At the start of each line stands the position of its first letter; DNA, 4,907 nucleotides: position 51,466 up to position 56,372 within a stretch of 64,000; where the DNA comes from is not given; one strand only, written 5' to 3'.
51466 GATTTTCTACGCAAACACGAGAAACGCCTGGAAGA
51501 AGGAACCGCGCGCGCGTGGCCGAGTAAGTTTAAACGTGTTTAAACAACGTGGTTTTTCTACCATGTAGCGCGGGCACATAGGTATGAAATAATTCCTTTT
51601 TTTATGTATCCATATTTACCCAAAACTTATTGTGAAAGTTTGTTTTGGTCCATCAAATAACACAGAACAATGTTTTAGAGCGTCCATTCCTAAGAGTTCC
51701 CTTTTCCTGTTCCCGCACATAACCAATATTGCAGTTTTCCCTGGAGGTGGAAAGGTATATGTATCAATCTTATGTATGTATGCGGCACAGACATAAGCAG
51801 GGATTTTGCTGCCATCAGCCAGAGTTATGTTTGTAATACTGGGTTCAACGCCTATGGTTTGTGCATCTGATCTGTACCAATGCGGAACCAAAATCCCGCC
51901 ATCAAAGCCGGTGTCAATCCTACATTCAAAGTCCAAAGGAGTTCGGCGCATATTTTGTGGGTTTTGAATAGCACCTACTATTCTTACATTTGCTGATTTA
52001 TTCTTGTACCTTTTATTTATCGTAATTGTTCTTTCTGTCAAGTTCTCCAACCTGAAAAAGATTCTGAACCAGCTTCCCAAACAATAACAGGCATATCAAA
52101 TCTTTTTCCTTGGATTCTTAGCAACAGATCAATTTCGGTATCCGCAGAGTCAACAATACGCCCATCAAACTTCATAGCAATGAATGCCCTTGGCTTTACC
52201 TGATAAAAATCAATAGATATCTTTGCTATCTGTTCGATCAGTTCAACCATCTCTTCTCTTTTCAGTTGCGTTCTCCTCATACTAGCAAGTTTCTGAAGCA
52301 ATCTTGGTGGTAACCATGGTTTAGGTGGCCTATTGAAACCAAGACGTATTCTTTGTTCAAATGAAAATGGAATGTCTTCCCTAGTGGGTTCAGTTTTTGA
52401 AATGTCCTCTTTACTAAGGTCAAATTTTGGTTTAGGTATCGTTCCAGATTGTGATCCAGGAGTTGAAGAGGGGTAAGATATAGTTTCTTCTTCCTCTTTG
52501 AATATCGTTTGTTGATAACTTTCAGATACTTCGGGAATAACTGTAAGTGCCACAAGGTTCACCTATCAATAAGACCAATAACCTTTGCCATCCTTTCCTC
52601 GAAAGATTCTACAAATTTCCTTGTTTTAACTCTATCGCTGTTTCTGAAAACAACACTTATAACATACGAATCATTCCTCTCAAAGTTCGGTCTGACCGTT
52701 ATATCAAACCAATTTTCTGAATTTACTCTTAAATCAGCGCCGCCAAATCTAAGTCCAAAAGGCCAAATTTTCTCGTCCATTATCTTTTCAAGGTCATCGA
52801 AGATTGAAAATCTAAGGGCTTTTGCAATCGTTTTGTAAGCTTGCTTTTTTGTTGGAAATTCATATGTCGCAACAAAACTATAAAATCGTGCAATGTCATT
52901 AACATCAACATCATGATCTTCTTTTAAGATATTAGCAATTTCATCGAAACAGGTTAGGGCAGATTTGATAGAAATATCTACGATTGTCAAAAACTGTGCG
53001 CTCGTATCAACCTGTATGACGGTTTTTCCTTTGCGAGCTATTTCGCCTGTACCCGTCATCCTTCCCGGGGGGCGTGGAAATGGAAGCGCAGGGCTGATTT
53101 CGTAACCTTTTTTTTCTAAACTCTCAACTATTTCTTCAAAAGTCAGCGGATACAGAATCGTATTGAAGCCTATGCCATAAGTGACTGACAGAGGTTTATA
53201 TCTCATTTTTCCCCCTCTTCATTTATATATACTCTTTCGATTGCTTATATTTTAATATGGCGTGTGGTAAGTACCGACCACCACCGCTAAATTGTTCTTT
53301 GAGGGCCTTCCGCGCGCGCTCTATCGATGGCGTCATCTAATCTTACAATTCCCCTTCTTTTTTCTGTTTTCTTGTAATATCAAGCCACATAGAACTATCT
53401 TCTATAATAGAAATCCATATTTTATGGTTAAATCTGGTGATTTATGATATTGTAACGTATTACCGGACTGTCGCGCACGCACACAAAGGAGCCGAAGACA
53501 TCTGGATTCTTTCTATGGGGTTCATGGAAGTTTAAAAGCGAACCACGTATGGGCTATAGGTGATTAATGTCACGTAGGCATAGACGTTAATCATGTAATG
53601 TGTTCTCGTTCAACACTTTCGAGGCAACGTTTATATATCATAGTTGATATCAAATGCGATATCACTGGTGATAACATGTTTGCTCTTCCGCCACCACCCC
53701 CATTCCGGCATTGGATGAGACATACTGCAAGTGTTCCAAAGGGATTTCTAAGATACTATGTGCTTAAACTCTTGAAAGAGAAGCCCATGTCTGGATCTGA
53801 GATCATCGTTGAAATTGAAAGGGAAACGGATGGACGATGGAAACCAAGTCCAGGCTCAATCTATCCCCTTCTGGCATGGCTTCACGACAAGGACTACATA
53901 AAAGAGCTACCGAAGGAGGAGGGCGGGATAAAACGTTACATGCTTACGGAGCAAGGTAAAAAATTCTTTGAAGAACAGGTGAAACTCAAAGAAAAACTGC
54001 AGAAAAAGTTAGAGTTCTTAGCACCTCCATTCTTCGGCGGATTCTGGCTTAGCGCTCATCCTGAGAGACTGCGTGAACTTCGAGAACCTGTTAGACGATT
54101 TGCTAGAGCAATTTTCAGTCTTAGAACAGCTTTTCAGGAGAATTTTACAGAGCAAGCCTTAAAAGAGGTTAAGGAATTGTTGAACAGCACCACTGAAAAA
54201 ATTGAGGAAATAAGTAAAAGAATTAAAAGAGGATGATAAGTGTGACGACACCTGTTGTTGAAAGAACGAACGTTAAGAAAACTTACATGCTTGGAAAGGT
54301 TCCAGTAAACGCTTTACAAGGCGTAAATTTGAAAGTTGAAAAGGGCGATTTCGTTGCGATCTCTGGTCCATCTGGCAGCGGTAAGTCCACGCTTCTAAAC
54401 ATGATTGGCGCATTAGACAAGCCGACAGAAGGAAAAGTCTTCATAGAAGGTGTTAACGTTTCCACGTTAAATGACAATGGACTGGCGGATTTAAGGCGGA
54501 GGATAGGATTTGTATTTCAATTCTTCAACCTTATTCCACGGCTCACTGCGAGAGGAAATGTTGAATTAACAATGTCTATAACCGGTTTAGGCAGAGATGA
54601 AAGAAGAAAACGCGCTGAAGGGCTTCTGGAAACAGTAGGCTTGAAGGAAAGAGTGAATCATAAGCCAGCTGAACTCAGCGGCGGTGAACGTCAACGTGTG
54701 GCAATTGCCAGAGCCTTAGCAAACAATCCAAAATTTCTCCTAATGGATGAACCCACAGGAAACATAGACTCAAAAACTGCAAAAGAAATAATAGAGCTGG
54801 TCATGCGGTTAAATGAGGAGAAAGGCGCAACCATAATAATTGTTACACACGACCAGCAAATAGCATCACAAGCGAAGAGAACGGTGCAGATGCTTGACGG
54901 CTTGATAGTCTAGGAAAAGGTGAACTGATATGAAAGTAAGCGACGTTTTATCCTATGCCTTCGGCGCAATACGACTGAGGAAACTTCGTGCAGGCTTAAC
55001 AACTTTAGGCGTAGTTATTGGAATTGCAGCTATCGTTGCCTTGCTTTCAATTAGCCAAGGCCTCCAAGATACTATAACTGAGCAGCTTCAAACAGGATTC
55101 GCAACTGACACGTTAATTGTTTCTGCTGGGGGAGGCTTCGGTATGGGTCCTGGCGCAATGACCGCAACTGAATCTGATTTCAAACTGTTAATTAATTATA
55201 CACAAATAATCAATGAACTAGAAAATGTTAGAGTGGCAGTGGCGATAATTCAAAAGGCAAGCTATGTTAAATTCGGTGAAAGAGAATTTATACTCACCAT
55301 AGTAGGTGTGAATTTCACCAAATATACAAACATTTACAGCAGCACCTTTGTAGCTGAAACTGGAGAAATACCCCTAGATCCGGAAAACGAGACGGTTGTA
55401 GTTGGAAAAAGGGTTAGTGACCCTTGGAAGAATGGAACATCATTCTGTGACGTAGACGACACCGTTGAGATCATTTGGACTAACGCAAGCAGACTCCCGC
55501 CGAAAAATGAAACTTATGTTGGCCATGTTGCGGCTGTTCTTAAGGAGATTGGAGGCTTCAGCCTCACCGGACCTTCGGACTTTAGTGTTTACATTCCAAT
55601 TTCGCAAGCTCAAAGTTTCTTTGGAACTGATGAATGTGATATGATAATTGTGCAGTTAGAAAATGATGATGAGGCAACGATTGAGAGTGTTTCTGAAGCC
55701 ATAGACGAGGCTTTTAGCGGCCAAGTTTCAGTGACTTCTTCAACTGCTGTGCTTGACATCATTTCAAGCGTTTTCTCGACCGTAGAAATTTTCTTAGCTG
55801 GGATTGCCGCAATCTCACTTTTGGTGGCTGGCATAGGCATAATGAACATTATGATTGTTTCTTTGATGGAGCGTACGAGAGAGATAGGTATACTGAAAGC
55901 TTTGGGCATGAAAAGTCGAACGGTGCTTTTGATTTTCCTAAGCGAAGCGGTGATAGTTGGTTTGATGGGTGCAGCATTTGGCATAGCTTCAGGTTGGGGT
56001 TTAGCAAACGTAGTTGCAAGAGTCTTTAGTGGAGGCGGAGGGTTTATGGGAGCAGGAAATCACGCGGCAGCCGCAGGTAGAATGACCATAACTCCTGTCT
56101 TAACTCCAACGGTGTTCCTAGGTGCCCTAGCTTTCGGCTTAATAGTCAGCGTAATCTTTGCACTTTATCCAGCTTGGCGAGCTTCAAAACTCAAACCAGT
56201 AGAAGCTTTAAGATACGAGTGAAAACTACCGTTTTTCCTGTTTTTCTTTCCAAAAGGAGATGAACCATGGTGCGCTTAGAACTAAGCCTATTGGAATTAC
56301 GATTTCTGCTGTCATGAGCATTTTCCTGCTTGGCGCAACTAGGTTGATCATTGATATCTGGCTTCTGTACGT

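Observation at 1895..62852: Short alternating (CG)n palindrome, often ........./A, recurs about 20 times and sits almost only between genes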

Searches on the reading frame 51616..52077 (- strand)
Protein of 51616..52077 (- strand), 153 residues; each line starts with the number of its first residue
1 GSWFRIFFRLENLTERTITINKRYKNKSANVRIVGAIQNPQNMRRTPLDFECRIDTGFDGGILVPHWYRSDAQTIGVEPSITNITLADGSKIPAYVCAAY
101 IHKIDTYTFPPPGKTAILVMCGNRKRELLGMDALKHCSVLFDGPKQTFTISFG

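Call 23: search_protein_families(library=ncbifam, proteins=[window:51616-52077:-], max_evalue=0.01)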
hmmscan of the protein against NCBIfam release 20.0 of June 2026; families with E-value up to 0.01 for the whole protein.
window:51616-52077:- (153 aa): 1 family
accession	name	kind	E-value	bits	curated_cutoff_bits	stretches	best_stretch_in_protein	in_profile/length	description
TIGR03698.1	clan_AA_DTGF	subfamily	5.6e-05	23.4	57.35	1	37-146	6-105/107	clan AA aspartic protease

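Call 68: search_protein_families(library=pfam, proteins=[window:51616-52077:-], max_evalue=0.01)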
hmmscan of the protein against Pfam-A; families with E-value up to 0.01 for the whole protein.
window:51616-52077:- (153 aa): 0 families

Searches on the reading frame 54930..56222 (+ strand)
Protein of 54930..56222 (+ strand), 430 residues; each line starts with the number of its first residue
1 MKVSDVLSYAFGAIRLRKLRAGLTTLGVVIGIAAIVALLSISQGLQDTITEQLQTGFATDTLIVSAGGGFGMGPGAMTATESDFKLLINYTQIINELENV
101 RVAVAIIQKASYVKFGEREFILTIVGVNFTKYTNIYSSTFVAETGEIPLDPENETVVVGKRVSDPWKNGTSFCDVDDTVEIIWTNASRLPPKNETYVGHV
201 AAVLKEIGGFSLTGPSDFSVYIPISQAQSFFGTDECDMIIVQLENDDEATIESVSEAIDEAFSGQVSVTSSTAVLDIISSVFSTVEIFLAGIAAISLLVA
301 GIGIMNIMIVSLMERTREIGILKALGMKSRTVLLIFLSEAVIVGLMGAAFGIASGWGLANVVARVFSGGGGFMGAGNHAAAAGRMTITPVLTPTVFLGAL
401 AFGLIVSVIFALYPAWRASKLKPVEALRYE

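Call 21: find_encoding_contigs(protein=window:54930-56222:+, flank=10000, max_places=3)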
Protein window:54930-56222:+ (430 aa): 2 contigs read that carry it; 1 place shown.
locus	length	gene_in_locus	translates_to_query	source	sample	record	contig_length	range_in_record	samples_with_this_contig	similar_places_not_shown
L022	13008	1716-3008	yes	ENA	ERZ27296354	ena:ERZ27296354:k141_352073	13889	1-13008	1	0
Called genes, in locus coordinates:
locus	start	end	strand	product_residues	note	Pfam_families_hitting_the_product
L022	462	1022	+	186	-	PF03551:PadR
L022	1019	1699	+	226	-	PF00005:ABC_tran, PF20720:nSTAND3 (faint), PF02463:SMC_N (weak), PF13304:AAA_21 (weak)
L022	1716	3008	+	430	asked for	PF12704:MacB_PCD, PF02687:FtsX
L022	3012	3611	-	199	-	-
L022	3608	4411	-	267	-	-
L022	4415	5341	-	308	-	PF00005:ABC_tran, PF13401:AAA_22 (weak), PF13304:AAA_21 (faint)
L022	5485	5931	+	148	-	PF00293:NUDIX, PF14815:NUDIX_4 (weak)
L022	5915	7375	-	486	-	PF01935:DUF87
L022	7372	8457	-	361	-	-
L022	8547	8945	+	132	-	-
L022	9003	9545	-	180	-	PF02525:Flavodoxin_2, PF03358:FMN_red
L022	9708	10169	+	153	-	PF03352:Adenine_glyco, PF00730:HhH-GPD (weak)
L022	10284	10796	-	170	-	-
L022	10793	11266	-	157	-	-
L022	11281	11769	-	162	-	-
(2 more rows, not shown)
